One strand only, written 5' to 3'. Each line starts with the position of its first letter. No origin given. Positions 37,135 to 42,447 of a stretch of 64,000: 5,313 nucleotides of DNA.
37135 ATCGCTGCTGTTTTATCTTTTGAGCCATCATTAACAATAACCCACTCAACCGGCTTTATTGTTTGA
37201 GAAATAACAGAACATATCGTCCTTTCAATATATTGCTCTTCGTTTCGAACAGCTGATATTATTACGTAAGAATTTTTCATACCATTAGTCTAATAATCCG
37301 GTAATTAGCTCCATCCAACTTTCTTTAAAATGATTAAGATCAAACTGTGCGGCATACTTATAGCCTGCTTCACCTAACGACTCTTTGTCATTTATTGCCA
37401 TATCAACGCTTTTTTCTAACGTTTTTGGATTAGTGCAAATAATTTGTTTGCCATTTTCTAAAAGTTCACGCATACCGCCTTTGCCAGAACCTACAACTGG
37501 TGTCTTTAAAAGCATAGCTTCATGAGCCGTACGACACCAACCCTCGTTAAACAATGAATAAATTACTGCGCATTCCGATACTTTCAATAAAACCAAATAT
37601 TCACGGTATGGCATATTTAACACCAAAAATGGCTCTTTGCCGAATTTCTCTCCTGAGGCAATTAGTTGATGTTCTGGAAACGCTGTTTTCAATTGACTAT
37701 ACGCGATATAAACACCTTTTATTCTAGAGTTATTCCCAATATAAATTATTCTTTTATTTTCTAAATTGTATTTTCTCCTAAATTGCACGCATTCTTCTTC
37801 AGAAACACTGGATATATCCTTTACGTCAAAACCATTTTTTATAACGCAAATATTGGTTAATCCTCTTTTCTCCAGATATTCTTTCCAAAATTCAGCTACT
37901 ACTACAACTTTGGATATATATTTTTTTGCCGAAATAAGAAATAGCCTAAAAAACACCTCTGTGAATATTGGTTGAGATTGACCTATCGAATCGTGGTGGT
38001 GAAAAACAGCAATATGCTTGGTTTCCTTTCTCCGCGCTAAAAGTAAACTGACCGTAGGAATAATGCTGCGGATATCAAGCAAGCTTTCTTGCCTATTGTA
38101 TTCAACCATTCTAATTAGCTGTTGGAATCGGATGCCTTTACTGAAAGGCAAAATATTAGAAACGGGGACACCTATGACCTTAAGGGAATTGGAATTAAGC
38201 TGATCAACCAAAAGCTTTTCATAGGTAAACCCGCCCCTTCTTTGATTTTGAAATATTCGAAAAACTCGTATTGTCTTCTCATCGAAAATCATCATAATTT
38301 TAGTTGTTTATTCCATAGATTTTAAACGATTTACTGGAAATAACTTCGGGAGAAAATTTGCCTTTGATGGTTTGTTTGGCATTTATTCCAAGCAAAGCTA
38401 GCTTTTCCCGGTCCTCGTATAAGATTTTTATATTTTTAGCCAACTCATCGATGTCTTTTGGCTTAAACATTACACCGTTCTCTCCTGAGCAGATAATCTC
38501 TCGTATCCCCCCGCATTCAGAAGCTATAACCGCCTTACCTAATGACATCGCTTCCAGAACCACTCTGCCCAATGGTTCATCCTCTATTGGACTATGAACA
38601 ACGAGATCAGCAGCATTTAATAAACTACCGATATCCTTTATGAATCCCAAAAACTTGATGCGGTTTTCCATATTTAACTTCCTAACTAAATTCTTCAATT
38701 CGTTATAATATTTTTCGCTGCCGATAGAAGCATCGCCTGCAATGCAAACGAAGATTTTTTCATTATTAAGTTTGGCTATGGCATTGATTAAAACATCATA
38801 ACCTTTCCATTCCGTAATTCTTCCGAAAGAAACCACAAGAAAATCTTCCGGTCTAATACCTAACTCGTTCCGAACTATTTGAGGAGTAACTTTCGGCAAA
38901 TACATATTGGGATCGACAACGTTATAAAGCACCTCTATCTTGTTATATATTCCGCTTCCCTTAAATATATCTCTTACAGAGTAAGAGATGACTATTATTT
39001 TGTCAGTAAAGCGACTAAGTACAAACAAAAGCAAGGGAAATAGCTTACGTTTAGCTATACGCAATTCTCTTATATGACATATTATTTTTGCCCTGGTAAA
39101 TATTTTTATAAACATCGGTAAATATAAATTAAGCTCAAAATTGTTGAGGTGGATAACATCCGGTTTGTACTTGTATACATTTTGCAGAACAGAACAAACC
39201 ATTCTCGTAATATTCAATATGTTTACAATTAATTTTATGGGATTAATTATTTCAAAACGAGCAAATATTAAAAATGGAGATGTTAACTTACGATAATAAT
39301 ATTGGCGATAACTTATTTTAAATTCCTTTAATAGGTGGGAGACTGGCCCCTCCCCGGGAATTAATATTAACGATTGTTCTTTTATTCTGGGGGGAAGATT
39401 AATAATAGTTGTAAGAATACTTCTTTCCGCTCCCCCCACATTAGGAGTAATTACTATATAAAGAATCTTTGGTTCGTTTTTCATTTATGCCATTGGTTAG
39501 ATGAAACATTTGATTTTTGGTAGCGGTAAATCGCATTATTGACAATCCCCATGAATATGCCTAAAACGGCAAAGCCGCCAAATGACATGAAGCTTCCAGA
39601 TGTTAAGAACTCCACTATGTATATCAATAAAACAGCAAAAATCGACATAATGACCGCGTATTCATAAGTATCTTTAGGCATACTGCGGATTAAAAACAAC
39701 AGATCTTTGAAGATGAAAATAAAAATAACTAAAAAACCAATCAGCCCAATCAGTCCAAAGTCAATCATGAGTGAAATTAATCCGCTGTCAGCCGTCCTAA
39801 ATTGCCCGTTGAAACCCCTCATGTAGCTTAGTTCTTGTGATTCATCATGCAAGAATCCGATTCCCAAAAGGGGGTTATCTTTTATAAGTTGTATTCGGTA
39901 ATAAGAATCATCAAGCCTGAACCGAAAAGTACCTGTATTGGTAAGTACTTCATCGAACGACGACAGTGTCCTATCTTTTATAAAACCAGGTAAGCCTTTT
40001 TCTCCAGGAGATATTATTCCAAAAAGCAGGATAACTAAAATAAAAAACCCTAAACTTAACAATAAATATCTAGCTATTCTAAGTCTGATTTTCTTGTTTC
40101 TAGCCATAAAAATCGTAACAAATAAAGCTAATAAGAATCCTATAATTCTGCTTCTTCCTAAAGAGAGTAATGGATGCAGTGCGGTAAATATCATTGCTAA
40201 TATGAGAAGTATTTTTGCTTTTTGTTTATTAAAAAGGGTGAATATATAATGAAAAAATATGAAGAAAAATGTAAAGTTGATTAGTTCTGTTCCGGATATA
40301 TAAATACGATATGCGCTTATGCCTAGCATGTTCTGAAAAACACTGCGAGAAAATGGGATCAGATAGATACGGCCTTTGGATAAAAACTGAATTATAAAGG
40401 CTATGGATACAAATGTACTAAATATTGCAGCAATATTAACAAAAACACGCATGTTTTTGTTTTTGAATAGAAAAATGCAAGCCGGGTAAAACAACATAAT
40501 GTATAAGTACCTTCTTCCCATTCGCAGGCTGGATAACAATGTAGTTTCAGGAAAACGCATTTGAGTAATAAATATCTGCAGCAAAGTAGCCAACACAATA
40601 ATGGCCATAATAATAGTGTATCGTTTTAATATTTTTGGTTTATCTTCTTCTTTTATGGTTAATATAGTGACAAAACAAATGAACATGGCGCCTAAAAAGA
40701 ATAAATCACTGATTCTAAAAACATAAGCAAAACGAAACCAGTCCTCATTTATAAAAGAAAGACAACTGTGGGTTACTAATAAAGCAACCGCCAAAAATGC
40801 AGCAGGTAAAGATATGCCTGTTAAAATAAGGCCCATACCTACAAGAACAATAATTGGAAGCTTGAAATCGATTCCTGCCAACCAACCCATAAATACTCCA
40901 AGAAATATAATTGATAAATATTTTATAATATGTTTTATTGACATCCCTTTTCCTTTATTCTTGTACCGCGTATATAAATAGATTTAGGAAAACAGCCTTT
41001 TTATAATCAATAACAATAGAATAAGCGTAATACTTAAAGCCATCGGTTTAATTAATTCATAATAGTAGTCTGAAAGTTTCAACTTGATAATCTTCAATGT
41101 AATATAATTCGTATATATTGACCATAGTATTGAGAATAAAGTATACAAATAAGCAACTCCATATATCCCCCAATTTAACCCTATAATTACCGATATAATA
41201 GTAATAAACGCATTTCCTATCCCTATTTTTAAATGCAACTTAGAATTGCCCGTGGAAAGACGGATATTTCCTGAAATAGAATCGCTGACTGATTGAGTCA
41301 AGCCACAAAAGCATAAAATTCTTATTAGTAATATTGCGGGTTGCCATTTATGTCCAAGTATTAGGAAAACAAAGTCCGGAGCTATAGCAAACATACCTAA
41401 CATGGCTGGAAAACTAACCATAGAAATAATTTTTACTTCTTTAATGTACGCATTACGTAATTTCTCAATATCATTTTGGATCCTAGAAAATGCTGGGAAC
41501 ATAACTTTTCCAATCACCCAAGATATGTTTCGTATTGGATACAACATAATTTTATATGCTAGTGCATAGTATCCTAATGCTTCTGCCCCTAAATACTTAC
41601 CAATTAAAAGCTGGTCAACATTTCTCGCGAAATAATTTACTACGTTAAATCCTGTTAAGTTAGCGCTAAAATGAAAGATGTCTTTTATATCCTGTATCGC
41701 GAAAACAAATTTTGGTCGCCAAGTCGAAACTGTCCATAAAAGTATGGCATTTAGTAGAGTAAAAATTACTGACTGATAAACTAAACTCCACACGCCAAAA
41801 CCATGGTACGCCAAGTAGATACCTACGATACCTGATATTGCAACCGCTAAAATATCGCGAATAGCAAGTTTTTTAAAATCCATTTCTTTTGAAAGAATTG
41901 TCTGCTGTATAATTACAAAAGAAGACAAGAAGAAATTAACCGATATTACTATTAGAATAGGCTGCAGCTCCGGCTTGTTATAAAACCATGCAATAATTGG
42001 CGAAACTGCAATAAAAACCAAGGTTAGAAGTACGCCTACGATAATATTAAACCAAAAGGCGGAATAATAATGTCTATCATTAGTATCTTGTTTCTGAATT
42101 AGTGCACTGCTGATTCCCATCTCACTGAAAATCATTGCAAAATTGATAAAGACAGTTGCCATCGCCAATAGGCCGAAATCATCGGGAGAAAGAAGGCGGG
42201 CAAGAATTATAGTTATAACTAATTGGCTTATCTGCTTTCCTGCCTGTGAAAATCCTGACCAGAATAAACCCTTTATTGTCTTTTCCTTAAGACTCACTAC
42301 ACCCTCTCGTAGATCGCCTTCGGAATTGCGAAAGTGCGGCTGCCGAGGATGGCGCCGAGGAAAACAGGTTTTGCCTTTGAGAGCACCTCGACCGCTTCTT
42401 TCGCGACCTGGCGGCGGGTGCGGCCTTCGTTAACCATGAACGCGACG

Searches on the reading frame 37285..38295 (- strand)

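Call 54: search_protein_families(library=pfam, proteins=[window:37285-38295:-], max_evalue=0.00001)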
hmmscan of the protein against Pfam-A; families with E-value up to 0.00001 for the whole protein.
window:37285-38295:- (336 aa): 2 families
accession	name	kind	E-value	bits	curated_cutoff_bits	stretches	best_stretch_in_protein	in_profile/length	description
PF00534.26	Glycos_transf_1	-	9.1e-09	35.5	26.4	1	221-307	74-162/172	Glycosyl transferases group 1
PF13439.12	Glyco_transf_4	-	1e-06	29.3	28.5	1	69-158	72-168/170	Glycosyltransferase Family 4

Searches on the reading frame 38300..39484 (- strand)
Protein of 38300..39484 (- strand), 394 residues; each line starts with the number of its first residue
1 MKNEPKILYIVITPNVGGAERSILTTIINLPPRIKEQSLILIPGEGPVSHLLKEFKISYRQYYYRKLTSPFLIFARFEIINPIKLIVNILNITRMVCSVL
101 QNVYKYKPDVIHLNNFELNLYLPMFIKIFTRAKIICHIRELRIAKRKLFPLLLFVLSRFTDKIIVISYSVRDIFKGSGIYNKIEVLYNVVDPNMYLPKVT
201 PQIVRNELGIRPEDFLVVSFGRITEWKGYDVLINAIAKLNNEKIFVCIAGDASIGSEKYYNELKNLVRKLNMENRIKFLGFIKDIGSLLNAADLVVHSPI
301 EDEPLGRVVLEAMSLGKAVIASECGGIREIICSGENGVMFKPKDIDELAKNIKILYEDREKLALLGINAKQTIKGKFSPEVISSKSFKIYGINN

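Call 54: search_protein_families(library=pfam, proteins=[window:38300-39484:-], max_evalue=0.00001)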
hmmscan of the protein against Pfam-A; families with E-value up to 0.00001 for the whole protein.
window:38300-39484:- (394 aa): 3 families
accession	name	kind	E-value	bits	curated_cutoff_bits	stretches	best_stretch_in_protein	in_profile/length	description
PF00534.26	Glycos_transf_1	-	2.1e-41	141.8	26.4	1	205-371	6-171/172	Glycosyl transferases group 1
PF13692.12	Glyco_trans_1_4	-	1.7e-31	109.8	27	1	216-358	3-142/142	Glycosyl transferases group 1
PF13439.12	Glyco_transf_4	-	1.1e-07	32.4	28.5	1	94-192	59-168/170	Glycosyltransferase Family 4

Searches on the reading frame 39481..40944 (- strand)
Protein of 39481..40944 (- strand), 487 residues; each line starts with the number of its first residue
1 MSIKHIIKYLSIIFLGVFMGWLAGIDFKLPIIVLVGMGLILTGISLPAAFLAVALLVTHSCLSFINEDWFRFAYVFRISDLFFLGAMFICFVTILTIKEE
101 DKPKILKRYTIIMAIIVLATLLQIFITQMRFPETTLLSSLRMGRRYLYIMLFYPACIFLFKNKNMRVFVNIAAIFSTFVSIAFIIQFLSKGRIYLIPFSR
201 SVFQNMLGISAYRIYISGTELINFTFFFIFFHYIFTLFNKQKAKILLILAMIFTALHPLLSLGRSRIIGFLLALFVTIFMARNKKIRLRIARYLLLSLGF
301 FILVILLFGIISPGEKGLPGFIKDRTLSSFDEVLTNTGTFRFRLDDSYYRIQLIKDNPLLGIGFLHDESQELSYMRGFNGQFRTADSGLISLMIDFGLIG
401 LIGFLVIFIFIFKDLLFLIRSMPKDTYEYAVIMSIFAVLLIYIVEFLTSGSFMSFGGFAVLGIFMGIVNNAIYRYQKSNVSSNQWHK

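Call 54: search_protein_families(library=pfam, proteins=[window:39481-40944:-], max_evalue=0.00001)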
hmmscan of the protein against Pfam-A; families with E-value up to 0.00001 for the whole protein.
window:39481-40944:- (487 aa): 1 family
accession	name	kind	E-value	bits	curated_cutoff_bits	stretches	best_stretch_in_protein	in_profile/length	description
PF04932.20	Wzy_C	-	1.3e-13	51.4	31.7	1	249-405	1-149/149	O-Antigen ligase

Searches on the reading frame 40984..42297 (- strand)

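Call 54: search_protein_families(library=pfam, proteins=[window:40984-42297:-], max_evalue=0.00001)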
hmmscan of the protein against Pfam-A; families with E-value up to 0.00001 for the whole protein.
window:40984-42297:- (437 aa): 2 families
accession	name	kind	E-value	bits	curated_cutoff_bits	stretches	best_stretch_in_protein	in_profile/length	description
PF13440.11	Polysacc_synt_3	-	6.3e-105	351.1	23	1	31-322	1-292/293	Polysaccharide biosynthesis protein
PF01943.22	Polysacc_synt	-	8.7e-45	153.7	28.2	1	9-274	3-274/274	Polysaccharide biosynthesis protein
